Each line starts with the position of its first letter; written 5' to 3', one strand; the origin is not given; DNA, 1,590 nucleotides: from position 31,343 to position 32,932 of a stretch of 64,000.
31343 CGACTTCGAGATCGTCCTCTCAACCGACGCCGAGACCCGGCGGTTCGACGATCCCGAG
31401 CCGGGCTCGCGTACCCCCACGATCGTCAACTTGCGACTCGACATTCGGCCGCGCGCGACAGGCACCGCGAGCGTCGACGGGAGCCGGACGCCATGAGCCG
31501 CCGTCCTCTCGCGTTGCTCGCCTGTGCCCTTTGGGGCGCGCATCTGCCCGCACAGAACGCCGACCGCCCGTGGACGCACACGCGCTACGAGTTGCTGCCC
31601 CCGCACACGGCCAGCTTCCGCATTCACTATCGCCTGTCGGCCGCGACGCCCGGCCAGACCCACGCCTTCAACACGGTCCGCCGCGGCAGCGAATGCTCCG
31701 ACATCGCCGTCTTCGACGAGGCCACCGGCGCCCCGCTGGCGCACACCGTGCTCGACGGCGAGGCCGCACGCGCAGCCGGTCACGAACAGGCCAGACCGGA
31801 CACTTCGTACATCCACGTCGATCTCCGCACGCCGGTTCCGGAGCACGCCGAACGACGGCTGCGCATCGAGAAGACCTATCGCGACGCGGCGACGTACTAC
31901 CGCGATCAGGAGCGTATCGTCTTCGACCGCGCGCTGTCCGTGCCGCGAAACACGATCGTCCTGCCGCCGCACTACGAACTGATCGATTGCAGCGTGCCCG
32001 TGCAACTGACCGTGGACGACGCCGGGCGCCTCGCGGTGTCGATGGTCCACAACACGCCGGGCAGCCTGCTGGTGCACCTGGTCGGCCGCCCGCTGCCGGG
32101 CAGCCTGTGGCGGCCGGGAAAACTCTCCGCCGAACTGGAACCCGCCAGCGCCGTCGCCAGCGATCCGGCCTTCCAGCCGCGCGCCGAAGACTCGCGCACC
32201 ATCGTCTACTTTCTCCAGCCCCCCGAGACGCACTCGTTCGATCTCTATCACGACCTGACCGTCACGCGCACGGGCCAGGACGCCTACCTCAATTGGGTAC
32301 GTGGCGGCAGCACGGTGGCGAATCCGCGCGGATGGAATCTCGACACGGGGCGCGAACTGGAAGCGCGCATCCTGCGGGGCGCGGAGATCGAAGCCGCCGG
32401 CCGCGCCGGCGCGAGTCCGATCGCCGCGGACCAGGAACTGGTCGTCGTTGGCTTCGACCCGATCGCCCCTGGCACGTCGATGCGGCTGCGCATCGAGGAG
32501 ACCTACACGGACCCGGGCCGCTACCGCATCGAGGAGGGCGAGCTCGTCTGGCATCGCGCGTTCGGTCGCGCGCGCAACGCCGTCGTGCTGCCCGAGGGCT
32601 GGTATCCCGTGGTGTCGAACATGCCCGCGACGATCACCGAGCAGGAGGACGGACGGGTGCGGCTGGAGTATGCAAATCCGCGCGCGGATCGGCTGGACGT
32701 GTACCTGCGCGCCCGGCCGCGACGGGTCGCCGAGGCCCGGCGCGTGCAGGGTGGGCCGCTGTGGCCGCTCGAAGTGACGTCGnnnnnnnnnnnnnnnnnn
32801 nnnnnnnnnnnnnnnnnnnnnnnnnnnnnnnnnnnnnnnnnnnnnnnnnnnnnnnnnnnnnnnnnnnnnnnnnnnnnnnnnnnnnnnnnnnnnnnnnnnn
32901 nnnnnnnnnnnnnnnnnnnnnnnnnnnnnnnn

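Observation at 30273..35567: Translationally coupled, fully exported four-gene operon bracketed by cyanophycinase and isoaspartyl peptidase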

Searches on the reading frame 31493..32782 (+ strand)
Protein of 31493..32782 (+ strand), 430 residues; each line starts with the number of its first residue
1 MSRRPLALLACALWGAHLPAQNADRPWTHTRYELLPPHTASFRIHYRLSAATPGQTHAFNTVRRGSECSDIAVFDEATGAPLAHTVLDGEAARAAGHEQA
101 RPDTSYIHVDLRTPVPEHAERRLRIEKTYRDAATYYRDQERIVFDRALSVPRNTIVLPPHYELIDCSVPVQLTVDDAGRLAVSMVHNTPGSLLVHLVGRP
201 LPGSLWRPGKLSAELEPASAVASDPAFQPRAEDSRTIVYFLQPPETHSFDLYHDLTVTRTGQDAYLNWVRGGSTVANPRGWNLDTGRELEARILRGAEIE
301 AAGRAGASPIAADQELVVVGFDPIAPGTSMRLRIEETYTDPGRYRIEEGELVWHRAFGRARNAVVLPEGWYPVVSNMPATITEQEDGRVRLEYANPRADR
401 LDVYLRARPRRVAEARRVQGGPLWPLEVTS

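Call 18: find_related_loci(query=A1, collection=genome_contigs, flank=8000)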
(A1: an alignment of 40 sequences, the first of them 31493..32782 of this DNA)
Query A1 (430 aa) in genome_contigs; peptide patterns used: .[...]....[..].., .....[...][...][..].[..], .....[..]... (x = any residue, [..] = any of these).
600 stretches matched a pattern (row limit reached: there are more); 585 encode a relative of the query (tblastn E <= 1e-3); the best 80 are kept; 80 distinct loci.
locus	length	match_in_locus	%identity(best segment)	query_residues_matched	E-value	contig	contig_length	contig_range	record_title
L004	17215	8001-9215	62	27-430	3e-155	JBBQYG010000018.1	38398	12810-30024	MAG: Candidatus Sumerlaeia bacterium isolate Co_metawrap_2154 Cmw_2154_k141_2053640_length_38398_cov_9.0000, whole genom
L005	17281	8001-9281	46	1-406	4e-114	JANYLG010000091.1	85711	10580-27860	MAG: Acidobacteria bacterium isolate GL140_5_metabinner_95 GL140_5_k141_2705712, whole genome shotgun sequence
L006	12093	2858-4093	47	28-416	7e-112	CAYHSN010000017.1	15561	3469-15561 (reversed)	MAG TPA_asm: uncultured Vicinamibacterales bacterium isolate ERP119705_co14_223 genome assembly, contig: NODE_4218_lengt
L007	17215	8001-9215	50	7-410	2e-111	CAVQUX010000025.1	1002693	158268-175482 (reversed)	MAG: uncultured Acidobacteriota bacterium isolate MFD10007.bin.1.37 genome assembly, contig: contig_6997, whole genome s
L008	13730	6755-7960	49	6-410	1e-110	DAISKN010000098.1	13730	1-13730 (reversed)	MAG TPA_asm: Acidobacteriota bacterium isolate CTOTU25575 NODE_1818_length_13730_cov_4.033126, whole genome shotgun sequ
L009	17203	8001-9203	49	6-406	3e-109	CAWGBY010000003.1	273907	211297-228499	MAG: uncultured Acidobacteriota bacterium isolate MFD06229.bin.2.215 genome assembly, contig: contig_12344, whole genome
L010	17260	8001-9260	46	6-421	3e-109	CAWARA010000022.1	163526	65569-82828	MAG: uncultured Acidobacteriota bacterium isolate MFD02840.bin.2.141 genome assembly, contig: contig_46329, whole genome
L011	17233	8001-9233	45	8-409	4e-109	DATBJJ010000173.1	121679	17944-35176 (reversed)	MAG TPA_asm: Vicinamibacterales bacterium isolate SMAG_U3917 k141_3662330, whole genome shotgun sequence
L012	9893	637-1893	45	3-411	1e-108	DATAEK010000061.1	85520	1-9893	MAG TPA_asm: Vicinamibacterales bacterium isolate SMAG_U6775 k141_4314751, whole genome shotgun sequence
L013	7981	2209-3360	48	29-422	5e-108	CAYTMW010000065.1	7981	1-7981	MAG TPA_asm: uncultured Gemmatimonas sp. isolate SRP136066_co1_250 genome assembly, contig: NODE_13618_length_7981_cov_3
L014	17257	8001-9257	48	8-410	1e-107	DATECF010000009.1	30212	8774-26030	MAG TPA_asm: Gemmatimonadales bacterium isolate SMAG_U8264 k141_2408628, whole genome shotgun sequence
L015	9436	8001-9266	47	6-419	1e-107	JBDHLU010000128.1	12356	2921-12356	MAG: Gemmatimonadota bacterium isolate AB_69_Bin_222 AB_69_Bin_222_scaffold_10502, whole genome shotgun sequence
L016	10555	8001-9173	48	28-410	4e-107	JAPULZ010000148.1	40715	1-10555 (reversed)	MAG: Gemmatimonadetes bacterium isolate KW1-S21_32 KW1-S21_32_cg148, whole genome shotgun sequence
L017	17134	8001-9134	47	29-411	3e-106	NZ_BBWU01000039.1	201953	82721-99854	Sphingomonas changbaiensis NBRC 104936, whole genome shotgun sequence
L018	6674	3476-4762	45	4-410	3e-106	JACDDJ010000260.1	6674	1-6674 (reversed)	MAG: Acidobacteria bacterium isolate MGR_bin331 SD2900_NODE_4508_length_6674_cov_1.017260, whole genome shotgun sequence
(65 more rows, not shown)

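Call 22: predict_structure(alignment_id=A1)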
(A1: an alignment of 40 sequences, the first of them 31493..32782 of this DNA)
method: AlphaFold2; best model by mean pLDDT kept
length: 430 residues; sequences in the alignment: 40
mean_pLDDT: 85.5   pTM: 0.81
mean pLDDT of the five models: 85.5, 85.1, 84.7, 84.7, 84.6
residues with pLDDT >= 90: 316; 70-90: 36; 50-70: 25; < 50: 53
segments of 3 or more residues with pLDDT < 50: 1-4, 14-24, 210-233, 415-418, 420-422, 424-430
pLDDT, mean of each block of 10 residues (from residue 1): 47 46 60 95 94 95 95 95 98 96 96 93 96 95 96 94 97 92 93 96 67 40 30 69 96 94 95 96 97 95 85 95 97 97 94 93 96 97 96 86 95 55 41
secondary structure, 60 per line:
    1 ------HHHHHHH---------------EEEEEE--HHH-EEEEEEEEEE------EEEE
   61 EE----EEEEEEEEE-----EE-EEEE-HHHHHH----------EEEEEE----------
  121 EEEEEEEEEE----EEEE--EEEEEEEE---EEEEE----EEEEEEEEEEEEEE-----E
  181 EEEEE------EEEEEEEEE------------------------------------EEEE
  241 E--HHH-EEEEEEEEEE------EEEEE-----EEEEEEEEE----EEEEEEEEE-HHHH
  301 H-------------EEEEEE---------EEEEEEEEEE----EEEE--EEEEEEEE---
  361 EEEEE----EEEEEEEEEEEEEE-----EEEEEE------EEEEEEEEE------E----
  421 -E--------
elements in order: H7-13 E29-34 E41-50 E57-62 E67-75 E84-87 H89-94 E105-110 E121-130 E135-138 E141-148 E152-156 E161-174 E180-185 E192-200 E237-241 E248-257 E264-268 E274-282 E287-295 H297-301 E315-320 E330-339 E344-347 E350-357 E361-365 E370-383 E389-394 E401-409

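Call 26: fold_search(model_id=the predicted structure, library=pdb)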
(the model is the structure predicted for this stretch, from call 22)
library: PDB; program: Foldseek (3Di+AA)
matches with E <= 10: 768; with E <= 0.001: 64
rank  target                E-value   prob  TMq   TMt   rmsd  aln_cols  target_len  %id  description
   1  6s7o_E                5.0e-10  1.00  0.29  0.23  19.6       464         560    9  Cryo-EM structure of human oligosaccharyltransferase complex OST-A (released 2019-12-18)
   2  8b6l_O                1.6e-09  1.00  0.29  0.22  19.5       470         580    8  Subtomogram average of the human Sec61-TRAP-OSTA-translocon (released 2022-12-07)
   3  6ezn_A                2.6e-09  1.00  0.27  0.26  20.2       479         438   10  Cryo-EM structure of the yeast oligosaccharyltransferase (OST) complex (released 2018-01-17)
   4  6s7t_E                4.6e-09  1.00  0.29  0.29  19.4       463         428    9  Cryo-EM structure of human oligosaccharyltransferase complex OST-B (released 2019-12-18)
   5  8agb_E                4.3e-08  1.00  0.28  0.28  20.0       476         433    9  Structure of yeast oligosaccharylransferase complex with lipid-linked oligosaccharide bound (released 2022-12-07)
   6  7oci_A                5.6e-08  1.00  0.28  0.28  19.7       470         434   10  Cryo-EM structure of yeast Ost6p containing oligosaccharyltransferase complex (released 2022-02-16)
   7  6c26_1                9.4e-08  1.00  0.28  0.28  21.1       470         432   10  The Cryo-EM structure of a eukaryotic oligosaccharyl transferase complex (released 2018-01-31)
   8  8pn9_E                2.5e-07  1.00  0.28  0.22  19.4       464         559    9  Structure of human oligosaccharyltransferase OST-A complex bound to NGI-1 (released 2024-05-08)
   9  5mj6_A                1.3e-05  1.00  0.26  0.14   5.6       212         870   11  Ligand-induced conformational change of Insulin-regulated aminopeptidase: insights on catalytic mechanism and active s (released 2017-04-05)
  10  4pj6_A                4.3e-05  1.00  0.24  0.13   6.5       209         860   13  Crystal Structure of Human Insulin Regulated Aminopeptidase with Lysine in Active Site (released 2014-12-03)
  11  8cgp_B                5.0e-05  1.00  0.25  0.14   6.1       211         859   12  Insulin regulated aminopeptidase (IRAP) in complex with an allosteric aryl sulfonamide inhibitor (released 2024-01-31)
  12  4z7i_A                5.5e-05  1.00  0.24  0.14   6.5       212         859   14  Crystal structure of insulin regulated aminopeptidase in complex with ligand (released 2015-08-26)
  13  8cgw_A                6.8e-05  1.00  0.25  0.14   6.2       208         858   12  Insulin-regulated aminopeptidase (IRAP) in complex with an allosteric benzopyran-based inhibitor (released 2024-01-31)
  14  8cgp_A                7.2e-05  1.00  0.24  0.14   6.2       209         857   12  Insulin regulated aminopeptidase (IRAP) in complex with an allosteric aryl sulfonamide inhibitor (released 2024-01-31)
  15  4p8q_A                1.0e-04  1.00  0.25  0.14   6.2       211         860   13  Crystal Structure of Human Insulin Regulated Aminopeptidase with Alanine in Active Site (released 2014-12-03)
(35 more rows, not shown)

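Call 72: search_protein_representatives(protein=window:31493-32782:+)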
Query: 430 residues. Proteins with E-value up to 0.001 (for the whole library): 742; up to 1e-10: 394; up to 1e-30: 95. The best 150 are listed.
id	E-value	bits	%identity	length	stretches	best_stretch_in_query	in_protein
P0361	5.2e-104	365.3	50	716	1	18-410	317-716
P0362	2.9e-102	359.5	49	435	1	18-410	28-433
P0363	1.5e-100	353.9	47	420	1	10-410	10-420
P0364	1.4e-99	350.7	49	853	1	29-410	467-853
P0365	1.8e-93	330.5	46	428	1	8-410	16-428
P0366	1.5e-92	327.5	47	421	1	28-410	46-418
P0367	5.7e-90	319.0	45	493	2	221-409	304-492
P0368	3.1e-89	316.6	44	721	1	18-423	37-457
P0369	1.0e-88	314.9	47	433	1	15-410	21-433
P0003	1.2e-85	304.9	44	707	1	25-429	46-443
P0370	4.7e-85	302.8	45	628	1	6-409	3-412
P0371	3.1e-82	293.6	43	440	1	28-413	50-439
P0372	8.3e-82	292.1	46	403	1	26-410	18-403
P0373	7.2e-75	269.3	50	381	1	122-412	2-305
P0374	2.7e-71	257.5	42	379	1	9-408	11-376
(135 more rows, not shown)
